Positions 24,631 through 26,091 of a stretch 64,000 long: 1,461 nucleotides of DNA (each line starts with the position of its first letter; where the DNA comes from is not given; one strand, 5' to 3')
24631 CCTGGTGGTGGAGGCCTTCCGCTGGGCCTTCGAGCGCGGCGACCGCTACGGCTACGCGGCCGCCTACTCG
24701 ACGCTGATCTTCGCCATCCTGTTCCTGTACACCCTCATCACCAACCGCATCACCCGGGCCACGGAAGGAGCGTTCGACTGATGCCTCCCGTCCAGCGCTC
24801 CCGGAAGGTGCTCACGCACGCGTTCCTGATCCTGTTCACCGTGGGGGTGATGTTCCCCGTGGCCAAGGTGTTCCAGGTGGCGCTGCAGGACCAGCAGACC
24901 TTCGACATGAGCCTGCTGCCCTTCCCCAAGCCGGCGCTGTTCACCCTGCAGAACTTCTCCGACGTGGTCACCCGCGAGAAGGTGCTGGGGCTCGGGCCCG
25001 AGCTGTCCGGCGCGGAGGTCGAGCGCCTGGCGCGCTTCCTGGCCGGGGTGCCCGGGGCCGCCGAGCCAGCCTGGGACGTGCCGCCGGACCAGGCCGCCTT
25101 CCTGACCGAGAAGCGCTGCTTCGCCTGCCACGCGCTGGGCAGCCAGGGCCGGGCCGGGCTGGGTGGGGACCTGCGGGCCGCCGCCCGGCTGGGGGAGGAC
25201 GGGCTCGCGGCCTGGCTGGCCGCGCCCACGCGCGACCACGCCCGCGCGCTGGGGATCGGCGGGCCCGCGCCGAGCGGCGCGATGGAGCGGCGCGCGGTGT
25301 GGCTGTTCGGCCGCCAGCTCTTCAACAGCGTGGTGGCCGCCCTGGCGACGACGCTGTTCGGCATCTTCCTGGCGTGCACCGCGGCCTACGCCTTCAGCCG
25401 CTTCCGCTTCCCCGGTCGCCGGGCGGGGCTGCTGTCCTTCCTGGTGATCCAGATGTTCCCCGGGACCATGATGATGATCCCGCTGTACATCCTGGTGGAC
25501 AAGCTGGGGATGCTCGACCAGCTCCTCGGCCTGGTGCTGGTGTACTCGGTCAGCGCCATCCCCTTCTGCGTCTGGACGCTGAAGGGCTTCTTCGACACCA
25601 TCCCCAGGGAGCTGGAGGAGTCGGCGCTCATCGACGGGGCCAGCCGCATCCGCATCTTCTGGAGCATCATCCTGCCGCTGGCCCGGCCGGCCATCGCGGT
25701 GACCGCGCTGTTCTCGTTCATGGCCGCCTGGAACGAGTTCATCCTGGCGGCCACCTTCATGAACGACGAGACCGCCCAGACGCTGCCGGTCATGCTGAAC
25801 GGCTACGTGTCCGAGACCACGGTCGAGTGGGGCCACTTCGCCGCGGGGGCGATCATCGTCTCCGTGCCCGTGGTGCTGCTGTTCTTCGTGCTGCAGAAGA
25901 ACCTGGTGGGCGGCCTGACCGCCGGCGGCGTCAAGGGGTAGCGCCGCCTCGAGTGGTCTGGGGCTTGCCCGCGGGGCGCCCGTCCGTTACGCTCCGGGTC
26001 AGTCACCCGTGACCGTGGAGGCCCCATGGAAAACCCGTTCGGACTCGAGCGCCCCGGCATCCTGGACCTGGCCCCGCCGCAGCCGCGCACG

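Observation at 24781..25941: MalG-type ABC permease with a cytochrome-c-like CxxCH domain inserted in its first periplasmic loop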

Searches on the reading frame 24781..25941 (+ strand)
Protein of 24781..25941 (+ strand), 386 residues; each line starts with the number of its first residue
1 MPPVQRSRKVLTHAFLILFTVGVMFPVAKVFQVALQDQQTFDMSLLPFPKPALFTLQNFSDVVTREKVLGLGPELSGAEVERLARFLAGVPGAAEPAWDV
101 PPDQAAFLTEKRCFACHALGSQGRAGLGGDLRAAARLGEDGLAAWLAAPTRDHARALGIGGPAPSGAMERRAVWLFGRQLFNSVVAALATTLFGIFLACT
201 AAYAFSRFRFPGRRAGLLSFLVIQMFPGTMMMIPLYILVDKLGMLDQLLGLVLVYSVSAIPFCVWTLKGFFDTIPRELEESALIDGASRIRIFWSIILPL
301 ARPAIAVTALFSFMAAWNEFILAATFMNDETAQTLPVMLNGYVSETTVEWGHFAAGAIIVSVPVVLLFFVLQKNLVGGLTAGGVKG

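Call 5: search_protein_families(library=pfam, proteins=[window:24781-25941:+], max_evalue=1)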
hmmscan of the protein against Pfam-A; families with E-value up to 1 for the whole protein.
window:24781-25941:+ (386 aa): 3 families
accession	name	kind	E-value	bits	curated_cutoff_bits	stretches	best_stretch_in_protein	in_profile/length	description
PF00528.27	BPD_transp_1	-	5.4e-22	78.9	26.4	1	194-375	1-178/184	Binding-protein-dependent transport system inner membrane component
PF13442.11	Cytochrome_CBB3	-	0.16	12.8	27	1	108-137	9-27/68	Cytochrome C oxidase, cbb3-type, subunit III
PF00034.26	Cytochrom_C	-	0.29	12.9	21.3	1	110-135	9-34/90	Cytochrome c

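Call 6: search_protein_families(library=ncbifam, proteins=[window:24781-25941:+], max_evalue=1)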
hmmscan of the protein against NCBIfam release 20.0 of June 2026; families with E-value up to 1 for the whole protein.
window:24781-25941:+ (386 aa): 29 families (the best 25 are shown)
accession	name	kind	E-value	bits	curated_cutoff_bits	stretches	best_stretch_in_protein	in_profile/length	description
NF008231.0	PRK10998.1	equivalog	1.6e-53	182.2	261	2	179-386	84-296/296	maltose ABC transporter permease MalG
NF040932.1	ABC_arch_GlcU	equivalog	2.8e-30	105.9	340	1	176-383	58-268/272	glucose ABC transporter permease GlcU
NF008210.0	PRK10973.1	equivalog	8.8e-29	101.1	297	1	176-380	73-277/281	sn-glycerol-3-phosphate ABC transporter permease UgpE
NF007047.0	PRK09500.1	equivalog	3.5e-14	53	326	1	182-367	62-245/257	spermidine/putrescine ABC transporter permease PotC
TIGR02141.1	modB_ABC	equivalog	5.8e-13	48.9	182.6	1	183-373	3-207/208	molybdate ABC transporter permease subunit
TIGR01581.1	Mo_ABC_porter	hypoth_equivalog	5.9e-13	48.8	210.3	1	180-364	23-219/225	ABC transporter permease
NF006939.0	PRK09421.1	equivalog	1.8e-11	43.9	262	1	184-372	16-217/230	molybdate ABC transporter permease subunit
NF040839.1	tungstate_WtpB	equivalog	2.1e-11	43.9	340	1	179-366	45-242/251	tungstate ABC transporter permease WtpB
TIGR02139.1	permease_CysT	equivalog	2.2e-10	40.6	246.1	1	181-370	57-255/265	sulfate ABC transporter permease subunit CysT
TIGR00969.1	3a0106s02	subfamily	4.1e-10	39.6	240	1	183-369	70-265/272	sulfate ABC transporter permease subunit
NF011624.0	PRK15050.1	equivalog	3.7e-09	36.1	247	1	244-368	157-278/297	2-aminoethylphosphonate ABC transporter permease subunit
NF008208.0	PRK10971.1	equivalog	3.3e-08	33.4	415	1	181-369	65-262/277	sulfate/thiosulfate ABC transporter permease CysT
TIGR00974.1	3a0107s02c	equivalog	2.5e-07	30.1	193.45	1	177-373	53-264/272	phosphate ABC transporter permease PstA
TIGR03226.1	PhnU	equivalog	1.3e-06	28.1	283.45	1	245-369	176-297/311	2-aminoethylphosphonate ABC transporter permease subunit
TIGR03262.1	PhnU2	equivalog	6.1e-06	25.2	593.25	1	178-320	54-205/546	putative 2-aminoethylphosphonate ABC transporter permease subunit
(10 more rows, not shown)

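Call 7: find_homologous_proteins(query=window:24781-25938:+, max_evalue=1e-10)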
Query window:24781-25938:+ (386 aa): 7912 proteins with E <= 1e-10 among 8000 candidates; the best 120 are listed.
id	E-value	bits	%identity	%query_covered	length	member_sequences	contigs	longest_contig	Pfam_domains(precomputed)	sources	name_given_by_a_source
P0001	6.8e-238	807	95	100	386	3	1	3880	PF00528.28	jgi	jgi:arabinogalactan oligomer / maltooligosaccharide transport system permease protein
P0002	1.4e-213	727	86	99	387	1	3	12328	PF00528.28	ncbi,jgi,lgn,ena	-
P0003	3.9e-192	656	80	97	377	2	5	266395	PF00528.28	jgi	jgi:arabinogalactan oligomer/maltooligosaccharide transport system permease protein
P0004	5.7e-179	613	72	98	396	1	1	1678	PF00528.28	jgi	-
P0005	1.3e-178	612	71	99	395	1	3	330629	PF00528.28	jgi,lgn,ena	-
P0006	7.2e-178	609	72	97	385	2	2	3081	PF00528.28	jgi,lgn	-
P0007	3.4e-177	607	70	99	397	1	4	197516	PF00528.28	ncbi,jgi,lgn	jgi:arabinogalactan oligomer / maltooligosaccharide transport system permease protein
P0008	4.5e-175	600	71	99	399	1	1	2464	PF00528.28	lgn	-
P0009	4.1e-174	597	71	97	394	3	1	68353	PF00528.28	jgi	-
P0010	9.5e-173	593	70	99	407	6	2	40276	PF00528.28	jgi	jgi:arabinogalactan oligomer/maltooligosaccharide transport system permease protein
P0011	3.3e-172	591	69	99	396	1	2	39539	PF00528.28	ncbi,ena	-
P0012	2.9e-169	581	70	98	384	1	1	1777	PF00528.28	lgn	-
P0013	3.8e-169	581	71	97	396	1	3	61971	PF00528.28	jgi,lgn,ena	-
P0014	4.3e-169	581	69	99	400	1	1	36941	PF00528.28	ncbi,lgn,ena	-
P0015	2.4e-168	578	69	97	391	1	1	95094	PF00528.28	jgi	jgi:arabinogalactan oligomer/maltooligosaccharide transport system permease protein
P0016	5.0e-168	577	70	99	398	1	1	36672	PF00528.28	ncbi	-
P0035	2.6e-157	542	65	100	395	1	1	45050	PF00528.28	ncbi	-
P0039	3.1e-133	463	85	55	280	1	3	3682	PF00528.28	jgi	jgi:arabinogalactan oligomer/maltooligosaccharide transport system permease protein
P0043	5.0e-127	442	80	56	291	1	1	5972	PF00528.28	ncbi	-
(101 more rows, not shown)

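Call 17: predict_structure(alignment_id=A1)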
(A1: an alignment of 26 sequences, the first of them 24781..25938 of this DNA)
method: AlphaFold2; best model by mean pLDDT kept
length: 386 residues; sequences in the alignment: 26
mean_pLDDT: 61.1   pTM: 0.53
mean pLDDT of the five models: 61.1, 59.8, 55.7, 53.5, 52.6
residues with pLDDT >= 90: 0; 70-90: 97; 50-70: 200; < 50: 89
segments of 3 or more residues with pLDDT < 50: 210-212, 214-258, 320-347, 376-386
pLDDT, mean of each block of 10 residues (from residue 1): 65 79 68 63 61 68 68 77 83 63 79 60 55 75 82 75 63 72 67 65 55 47 40 38 43 48 57 57 63 68 68 61 43 34 43 65 69 51 33
secondary structure, 60 per line:
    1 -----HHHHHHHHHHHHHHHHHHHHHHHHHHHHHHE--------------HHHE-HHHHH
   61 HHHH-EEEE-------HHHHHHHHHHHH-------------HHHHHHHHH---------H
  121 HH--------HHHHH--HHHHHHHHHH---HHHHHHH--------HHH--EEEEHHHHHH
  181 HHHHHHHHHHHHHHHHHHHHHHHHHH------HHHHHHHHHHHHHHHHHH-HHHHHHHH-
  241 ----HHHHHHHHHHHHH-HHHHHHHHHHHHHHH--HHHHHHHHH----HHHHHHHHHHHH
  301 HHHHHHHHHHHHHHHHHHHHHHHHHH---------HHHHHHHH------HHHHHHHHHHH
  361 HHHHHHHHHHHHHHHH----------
elements in order: H6-35 H56-64 E66-69 H77-88 H102-110 H131-135 H138-147 H151-157 E171-174 H175-206 H213-230 H232-239 H245-257 H259-273 H276-284 H289-326 H336-343 H350-376

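Call 19: find_related_loci(query=window:24781-25938:+, collection=genome_contigs, flank=8000)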
Query window:24781-25938:+ (386 aa) in genome_contigs; peptide patterns used: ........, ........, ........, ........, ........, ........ (x = any residue, [..] = any of these).
189 stretches matched a pattern; 103 encode a relative of the query (tblastn E <= 1e-3); the best 80 are kept; 80 distinct loci.
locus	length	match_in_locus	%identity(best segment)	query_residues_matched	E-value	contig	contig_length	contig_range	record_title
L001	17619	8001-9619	69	1-381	6e-175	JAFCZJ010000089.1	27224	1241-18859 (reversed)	MAG: Deltaproteobacteria bacterium isolate AB_03_Bin_195 AB_03_Bin_195_scaffold_1349, whole genome shotgun sequence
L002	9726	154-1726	70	4-386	3e-172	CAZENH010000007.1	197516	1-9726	MAG TPA_asm: uncultured Myxococcales bacterium isolate binchicken_co150_700 genome assembly, contig: NODE_48_length_1975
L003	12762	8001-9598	67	6-386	5e-172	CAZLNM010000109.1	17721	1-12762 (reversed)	MAG TPA_asm: uncultured Myxococcales bacterium isolate SRP278314_co2_58 genome assembly, contig: NODE_4216_length_17721_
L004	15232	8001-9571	71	6-386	5e-170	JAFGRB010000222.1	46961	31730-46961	MAG: Deltaproteobacteria bacterium isolate Zod_Metabat.807 k87_5694310, whole genome shotgun sequence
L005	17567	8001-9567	71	4-386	7e-169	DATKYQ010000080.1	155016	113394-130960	MAG TPA_asm: Myxococcota bacterium isolate SMAG_U14223 k141_579996, whole genome shotgun sequence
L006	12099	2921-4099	69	5-386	2e-168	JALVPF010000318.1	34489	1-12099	MAG: Myxococcales bacterium isolate A3_metabat1_scaf2bin.099 A3_NODE_337_length_34489_cov_2.370496, whole genome shotgun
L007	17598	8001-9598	66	5-386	5e-168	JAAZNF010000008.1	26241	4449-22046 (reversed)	MAG: Myxococcales bacterium isolate AS27yjCOA_137 5697_AS27, whole genome shotgun sequence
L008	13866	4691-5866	70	5-386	2e-165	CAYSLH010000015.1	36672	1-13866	MAG TPA_asm: uncultured Myxococcales bacterium isolate SRP163575_co1_108 genome assembly, contig: NODE_2141_length_36672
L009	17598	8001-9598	69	6-386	1e-153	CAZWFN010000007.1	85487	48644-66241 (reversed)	MAG TPA_asm: uncultured Myxococcales bacterium isolate SRP332253_co1_126 genome assembly, contig: NODE_247_length_85487_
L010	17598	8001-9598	70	6-386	4e-158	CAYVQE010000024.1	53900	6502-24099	MAG TPA_asm: uncultured Myxococcales bacterium isolate SRP141376_co4_87 genome assembly, contig: NODE_1092_length_53900_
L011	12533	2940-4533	70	4-386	1e-171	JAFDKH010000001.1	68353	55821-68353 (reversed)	MAG: Deltaproteobacteria bacterium isolate Meg22_46_Bin_104 Meg22_46_Bin_104_scaffold_165, whole genome shotgun sequence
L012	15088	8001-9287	72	5-386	3e-109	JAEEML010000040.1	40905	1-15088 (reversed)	MAG: Deltaproteobacteria bacterium isolate Tb.RUG.239 k141_2268123_flag=0_multi=14.0016_len=40905, whole genome shotgun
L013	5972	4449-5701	80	6-386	7e-108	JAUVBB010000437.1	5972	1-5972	MAG: Deltaproteobacteria bacterium isolate CSMAG_234 CSMAG_234_k127_10810972_length_5972_cov_13.0000, whole genome shotg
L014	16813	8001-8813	76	2-386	5e-104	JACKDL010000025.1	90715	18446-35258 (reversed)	MAG: Myxococcales bacterium isolate HK-STAS-MYXO-6 HK-STAS-MYXO-6_25, whole genome shotgun sequence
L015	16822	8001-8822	66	9-386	5e-104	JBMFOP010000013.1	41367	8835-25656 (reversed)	MAG: Myxococcota bacterium isolate KM4338-40 NODE_13_length_41367_cov_5.431218, whole genome shotgun sequence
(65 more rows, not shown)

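Call 35: find_encoding_contigs(protein=window:24781-25941:+, flank=10000, max_places=4)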
Protein window:24781-25941:+ (386 aa): 13 contigs read that carry it; 4 places shown.
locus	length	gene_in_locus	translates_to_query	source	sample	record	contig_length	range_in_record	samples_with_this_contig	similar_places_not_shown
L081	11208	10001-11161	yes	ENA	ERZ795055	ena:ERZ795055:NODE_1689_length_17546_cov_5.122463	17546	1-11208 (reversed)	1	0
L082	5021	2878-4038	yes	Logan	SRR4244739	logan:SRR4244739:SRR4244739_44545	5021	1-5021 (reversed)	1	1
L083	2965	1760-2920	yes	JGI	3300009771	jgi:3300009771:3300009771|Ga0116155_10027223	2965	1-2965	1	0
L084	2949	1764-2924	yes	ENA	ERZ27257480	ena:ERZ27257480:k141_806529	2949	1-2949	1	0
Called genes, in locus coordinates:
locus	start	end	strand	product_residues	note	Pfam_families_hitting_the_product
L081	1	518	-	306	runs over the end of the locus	PF04392:ABC_sub_bind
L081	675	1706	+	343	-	PF00850:Hist_deacetyl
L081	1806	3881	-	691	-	PF16697:Yop-YscD_cpl, PF00498:FHA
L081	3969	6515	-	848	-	PF00912:Transgly, PF17092:PCB_OB, PF00905:Transpeptidase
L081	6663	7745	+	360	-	PF02463:SMC_N (weak), PF00005:ABC_tran, PF13304:AAA_21 (faint), PF17912:OB_MalK, PF08402:TOBE_2, PF03459:TOBE (weak)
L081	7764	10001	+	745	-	PF01547:SBP_bac_1, PF13416:SBP_bac_8, PF00528:BPD_transp_1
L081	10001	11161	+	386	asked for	PF00528:BPD_transp_1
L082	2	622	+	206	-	?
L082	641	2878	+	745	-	PF01547:SBP_bac_1, PF13416:SBP_bac_8, PF00528:BPD_transp_1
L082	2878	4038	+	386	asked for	PF00528:BPD_transp_1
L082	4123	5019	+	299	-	?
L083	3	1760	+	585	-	?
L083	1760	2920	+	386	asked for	PF00528:BPD_transp_1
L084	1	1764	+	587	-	?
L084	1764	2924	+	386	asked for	PF00528:BPD_transp_1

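Call 42: list_cluster_members(proteins=[P0002, P0007, P0011, P0014, P0016, P0035])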
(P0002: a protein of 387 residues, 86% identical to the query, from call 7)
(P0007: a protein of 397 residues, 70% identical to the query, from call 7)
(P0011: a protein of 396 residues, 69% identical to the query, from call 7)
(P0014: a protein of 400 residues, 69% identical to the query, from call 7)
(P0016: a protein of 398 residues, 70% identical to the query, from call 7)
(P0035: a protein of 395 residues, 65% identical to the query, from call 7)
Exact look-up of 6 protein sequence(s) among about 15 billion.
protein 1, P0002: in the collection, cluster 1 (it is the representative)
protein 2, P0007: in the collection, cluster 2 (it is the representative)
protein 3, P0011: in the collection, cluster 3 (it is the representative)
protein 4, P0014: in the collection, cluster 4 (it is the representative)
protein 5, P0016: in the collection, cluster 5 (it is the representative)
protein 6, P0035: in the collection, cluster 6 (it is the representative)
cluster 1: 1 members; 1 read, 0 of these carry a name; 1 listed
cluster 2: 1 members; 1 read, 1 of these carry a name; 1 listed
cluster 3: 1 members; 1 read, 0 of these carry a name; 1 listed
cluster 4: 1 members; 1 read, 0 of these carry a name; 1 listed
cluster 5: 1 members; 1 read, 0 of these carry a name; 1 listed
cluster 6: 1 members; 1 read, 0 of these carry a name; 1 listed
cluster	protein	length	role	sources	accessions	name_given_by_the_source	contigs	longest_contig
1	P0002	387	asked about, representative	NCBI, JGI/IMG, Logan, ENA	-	-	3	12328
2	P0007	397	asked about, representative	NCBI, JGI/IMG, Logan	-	arabinogalactan oligomer / maltooligosaccharide transport system permease protein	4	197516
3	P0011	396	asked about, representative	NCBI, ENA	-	-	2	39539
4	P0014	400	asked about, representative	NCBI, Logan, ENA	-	-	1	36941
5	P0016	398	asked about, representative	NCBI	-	-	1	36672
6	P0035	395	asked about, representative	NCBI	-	-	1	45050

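Call 56: search_solved_structures(query=window:24781-25938:+, max_evalue=0.00001, show_alignments=2)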
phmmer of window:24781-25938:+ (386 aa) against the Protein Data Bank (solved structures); distinct sequences matched with E-value up to 0.00001: 7.
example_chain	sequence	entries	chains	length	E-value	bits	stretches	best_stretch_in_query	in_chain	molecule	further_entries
2r6g_G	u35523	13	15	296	3.6e-44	154.6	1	180-386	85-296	Maltose transport system permease protein malG | Maltose transporter subunit; membrane component of ABC superfamily | Binding-protein-dependent transport system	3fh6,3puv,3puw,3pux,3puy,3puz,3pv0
8ja7_B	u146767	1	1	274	5.7e-40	140.7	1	175-386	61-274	Trehalose transport system permease protein SugB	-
7cad_B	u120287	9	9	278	4.3e-38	134.6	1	176-386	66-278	ABC transporter, permease protein SugB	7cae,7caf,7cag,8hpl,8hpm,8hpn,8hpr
9bcr_I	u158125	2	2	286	1.5e-37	132.8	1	180-376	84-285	Maltose/maltodextrin transport system permease protein MalG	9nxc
4tqu_N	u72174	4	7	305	5e-19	71.8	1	180-385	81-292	AlgM2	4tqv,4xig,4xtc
8y5f_C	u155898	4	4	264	6.4e-10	41.8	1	183-373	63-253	Spermidine/putrescine transport system permease protein PotC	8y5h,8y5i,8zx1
8y5g_C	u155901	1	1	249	5.3e-09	38.8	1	183-345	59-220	Spermidine/putrescine transport system permease protein PotC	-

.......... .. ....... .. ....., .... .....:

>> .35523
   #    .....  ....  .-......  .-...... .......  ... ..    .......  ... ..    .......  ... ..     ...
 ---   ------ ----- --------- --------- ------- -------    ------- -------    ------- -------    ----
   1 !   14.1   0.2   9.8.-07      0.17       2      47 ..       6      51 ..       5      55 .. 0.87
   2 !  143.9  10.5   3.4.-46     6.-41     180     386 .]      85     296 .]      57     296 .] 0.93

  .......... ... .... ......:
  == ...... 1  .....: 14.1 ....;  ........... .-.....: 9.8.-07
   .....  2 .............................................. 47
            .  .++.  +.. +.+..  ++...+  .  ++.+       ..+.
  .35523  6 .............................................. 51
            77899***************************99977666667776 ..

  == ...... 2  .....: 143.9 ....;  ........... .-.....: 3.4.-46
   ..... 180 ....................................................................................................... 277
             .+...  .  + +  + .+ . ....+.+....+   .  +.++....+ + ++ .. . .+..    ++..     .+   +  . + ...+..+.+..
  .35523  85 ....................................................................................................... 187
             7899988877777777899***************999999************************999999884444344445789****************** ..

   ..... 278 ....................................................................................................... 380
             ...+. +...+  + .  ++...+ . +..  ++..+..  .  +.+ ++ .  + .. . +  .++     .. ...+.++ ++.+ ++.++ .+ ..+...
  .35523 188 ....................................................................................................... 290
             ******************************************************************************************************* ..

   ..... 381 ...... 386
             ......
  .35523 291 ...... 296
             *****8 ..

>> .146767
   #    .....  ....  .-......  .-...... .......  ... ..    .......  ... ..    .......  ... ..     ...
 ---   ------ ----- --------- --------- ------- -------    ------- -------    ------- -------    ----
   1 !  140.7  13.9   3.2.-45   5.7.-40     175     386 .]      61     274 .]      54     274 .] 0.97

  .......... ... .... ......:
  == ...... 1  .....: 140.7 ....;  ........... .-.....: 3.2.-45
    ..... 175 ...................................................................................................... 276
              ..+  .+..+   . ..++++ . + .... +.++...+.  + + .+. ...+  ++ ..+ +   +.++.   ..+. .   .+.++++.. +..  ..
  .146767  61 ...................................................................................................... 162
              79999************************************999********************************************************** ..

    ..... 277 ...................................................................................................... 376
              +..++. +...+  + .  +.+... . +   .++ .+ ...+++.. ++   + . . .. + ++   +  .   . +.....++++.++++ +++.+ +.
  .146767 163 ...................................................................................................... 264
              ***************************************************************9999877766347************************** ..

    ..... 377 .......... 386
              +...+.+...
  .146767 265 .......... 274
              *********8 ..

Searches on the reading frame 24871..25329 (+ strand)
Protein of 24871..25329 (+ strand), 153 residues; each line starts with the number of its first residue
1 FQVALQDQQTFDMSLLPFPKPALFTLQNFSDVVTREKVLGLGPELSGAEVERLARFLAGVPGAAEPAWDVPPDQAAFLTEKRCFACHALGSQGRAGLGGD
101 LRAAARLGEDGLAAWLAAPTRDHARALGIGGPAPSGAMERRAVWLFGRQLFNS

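Call 5: search_protein_families(library=pfam, proteins=[window:24871-25329:+], max_evalue=1)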
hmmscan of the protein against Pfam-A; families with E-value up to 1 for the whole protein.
seq(153 aa): 2 families
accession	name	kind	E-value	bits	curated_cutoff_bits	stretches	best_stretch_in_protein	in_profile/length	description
PF13442.11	Cytochrome_CBB3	-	0.015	16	27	1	78-110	9-30/68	Cytochrome C oxidase, cbb3-type, subunit III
PF00034.26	Cytochrom_C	-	0.039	15.7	21.3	1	80-105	9-34/90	Cytochrome c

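Call 6: search_protein_families(library=ncbifam, proteins=[window:24871-25329:+], max_evalue=1)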
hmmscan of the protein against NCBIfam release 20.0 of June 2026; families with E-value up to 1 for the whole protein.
seq(153 aa): 1 family
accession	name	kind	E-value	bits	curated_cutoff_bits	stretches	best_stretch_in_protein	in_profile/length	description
TIGR02603.1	CxxCH_TIGR02603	domain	0.05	13.6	68.15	1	79-121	10-52/134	putative heme-binding domain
